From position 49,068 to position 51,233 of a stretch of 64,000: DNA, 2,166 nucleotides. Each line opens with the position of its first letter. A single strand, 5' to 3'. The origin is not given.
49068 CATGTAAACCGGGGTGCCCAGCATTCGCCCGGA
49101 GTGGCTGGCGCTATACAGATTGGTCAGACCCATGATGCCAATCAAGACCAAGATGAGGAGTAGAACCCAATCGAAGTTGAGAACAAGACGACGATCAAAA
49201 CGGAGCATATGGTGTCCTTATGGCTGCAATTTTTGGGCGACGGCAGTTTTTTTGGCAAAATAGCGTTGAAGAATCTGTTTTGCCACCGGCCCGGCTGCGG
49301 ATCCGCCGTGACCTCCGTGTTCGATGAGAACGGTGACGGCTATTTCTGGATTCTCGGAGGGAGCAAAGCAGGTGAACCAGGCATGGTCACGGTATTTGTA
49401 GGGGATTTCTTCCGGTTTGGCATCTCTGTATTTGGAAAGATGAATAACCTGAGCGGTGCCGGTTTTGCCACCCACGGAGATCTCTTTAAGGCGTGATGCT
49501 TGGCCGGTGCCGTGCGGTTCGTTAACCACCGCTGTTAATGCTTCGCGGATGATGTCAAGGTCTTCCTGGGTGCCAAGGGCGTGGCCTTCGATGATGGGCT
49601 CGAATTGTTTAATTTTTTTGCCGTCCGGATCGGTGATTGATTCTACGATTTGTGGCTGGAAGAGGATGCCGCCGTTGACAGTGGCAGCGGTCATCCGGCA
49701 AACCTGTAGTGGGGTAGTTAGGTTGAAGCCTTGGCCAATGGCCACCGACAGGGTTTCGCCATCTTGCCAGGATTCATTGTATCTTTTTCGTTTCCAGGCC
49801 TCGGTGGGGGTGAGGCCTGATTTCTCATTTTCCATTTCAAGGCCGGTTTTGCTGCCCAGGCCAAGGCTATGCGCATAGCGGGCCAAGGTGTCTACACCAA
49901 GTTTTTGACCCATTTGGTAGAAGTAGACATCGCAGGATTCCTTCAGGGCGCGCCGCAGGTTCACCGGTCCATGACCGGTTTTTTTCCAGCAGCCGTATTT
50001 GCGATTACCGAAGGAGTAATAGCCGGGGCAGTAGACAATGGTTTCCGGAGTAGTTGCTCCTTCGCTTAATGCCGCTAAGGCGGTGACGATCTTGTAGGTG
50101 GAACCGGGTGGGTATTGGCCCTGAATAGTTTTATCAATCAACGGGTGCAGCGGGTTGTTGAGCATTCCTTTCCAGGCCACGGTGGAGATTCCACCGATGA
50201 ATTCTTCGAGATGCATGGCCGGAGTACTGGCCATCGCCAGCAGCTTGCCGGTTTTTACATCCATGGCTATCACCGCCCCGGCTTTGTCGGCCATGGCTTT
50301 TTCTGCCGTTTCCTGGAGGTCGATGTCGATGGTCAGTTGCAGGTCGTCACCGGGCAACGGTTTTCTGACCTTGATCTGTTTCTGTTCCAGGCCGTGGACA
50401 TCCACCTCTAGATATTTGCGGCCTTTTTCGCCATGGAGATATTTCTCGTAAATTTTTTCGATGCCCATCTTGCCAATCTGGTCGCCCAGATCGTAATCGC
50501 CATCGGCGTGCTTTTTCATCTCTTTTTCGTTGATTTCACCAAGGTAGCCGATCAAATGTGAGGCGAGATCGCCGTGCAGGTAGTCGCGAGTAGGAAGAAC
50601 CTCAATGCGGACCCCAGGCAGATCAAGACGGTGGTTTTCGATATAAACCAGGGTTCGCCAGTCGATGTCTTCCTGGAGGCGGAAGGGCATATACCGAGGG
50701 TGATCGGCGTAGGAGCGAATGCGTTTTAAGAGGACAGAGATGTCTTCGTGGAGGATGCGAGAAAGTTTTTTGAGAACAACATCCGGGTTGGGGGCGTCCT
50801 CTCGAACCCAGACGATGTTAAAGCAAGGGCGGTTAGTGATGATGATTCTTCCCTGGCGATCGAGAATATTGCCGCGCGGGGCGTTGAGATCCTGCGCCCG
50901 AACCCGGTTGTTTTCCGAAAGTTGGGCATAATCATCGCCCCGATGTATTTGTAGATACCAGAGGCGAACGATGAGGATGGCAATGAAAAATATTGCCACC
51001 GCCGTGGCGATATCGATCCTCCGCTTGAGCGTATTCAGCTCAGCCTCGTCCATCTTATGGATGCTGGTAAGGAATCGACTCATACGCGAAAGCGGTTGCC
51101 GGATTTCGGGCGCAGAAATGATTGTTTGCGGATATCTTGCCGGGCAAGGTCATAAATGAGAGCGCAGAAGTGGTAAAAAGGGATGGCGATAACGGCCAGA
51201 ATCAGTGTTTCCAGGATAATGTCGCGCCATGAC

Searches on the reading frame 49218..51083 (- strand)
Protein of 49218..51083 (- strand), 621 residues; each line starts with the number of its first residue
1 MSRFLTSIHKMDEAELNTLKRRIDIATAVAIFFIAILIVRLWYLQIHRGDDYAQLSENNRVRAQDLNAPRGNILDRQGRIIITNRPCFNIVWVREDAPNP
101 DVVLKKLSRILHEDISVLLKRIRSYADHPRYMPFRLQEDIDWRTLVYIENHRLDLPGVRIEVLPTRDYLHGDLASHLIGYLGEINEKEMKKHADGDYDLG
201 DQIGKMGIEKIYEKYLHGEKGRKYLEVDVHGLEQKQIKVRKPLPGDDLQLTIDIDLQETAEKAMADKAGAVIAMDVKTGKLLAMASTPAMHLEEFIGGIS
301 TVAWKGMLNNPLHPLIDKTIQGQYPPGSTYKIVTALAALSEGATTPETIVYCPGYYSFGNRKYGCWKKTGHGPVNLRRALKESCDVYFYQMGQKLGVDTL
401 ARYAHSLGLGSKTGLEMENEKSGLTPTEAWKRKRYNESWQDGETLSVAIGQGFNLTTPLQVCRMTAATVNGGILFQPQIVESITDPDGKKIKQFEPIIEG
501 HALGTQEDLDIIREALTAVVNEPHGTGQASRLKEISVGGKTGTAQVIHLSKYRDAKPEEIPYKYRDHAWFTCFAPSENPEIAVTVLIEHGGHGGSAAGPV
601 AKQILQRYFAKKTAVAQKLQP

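Call 74: search_protein_families(library=ncbifam, proteins=[window:49218-51083:-], max_evalue=1e-10)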
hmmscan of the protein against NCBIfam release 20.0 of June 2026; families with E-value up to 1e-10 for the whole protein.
window:49218-51083:- (621 aa): 17 families
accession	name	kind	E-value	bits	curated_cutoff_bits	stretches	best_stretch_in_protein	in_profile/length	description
TIGR03423.1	pbp2_mrdA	equivalog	5.4e-219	728.6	455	1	21-610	1-592/593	penicillin-binding protein 2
NF008061.0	PRK10795.1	equivalog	6e-117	391.8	962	1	13-608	12-612/634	peptidoglycan DD-transpeptidase MrdA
TIGR02214.1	spoVD_pbp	equivalog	1.3e-85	288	688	1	31-609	10-555/636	stage V sporulation protein D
NF051842.1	PBP4_5_Efaec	equivalog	1.9e-55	188.4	700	1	53-546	148-615/668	penicillin-binding protein PBP4(5)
NF000406.1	MECB_PBP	exception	1e-40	139.8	1450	1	38-546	118-608/674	PBP2a family beta-lactam-resistant peptidoglycan transpeptidase MecB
NF038278.1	strep_PBP2B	exception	1.1e-37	129.8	975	1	144-609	200-675/678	penicillin-binding protein PBP2B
NF000237.1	MECA_PBP2A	equivalog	1.6e-37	129.2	750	1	52-546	133-603/668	PBP2a family beta-lactam-resistant peptidoglycan transpeptidase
NF033378.1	MECD_PBP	exception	4.5e-35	121.1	1450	1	55-546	138-611/678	PBP2a family beta-lactam-resistant peptidoglycan transpeptidase MecD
NF000407.1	MECC_PBP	exception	1.9e-34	119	1500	1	54-546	132-600/665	PBP2a family beta-lactam-resistant peptidoglycan transpeptidase MecC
NF000410.1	MECA1_pure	exception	1.5e-31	109.3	1480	1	53-546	133-601/666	PBP2a family beta-lactam-resistant peptidoglycan transpeptidase MecA1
NF053573.1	PBP2_PenA_Neis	exception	4.5e-31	108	1105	1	20-606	25-558/572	peptidoglycan D,D-transpeptidase PBP2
NF000408.1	MECA2_pure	exception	9.4e-31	106.7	1525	1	63-546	144-603/668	PBP2a family beta-lactam-resistant peptidoglycan transpeptidase MecA2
NF000409.1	MECA_pure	exception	1.7e-30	106.1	1490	1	55-545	136-602/668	PBP2a family beta-lactam-resistant peptidoglycan transpeptidase MecA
NF011685.0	PRK15105.1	subfamily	8.1e-29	100.6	737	1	10-601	11-546/588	peptidoglycan glycosyltransferase FtsI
NF038271.1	strep_PBP2X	exception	1.1e-24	86.6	1050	1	28-586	30-589/750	penicillin-binding protein PBP2X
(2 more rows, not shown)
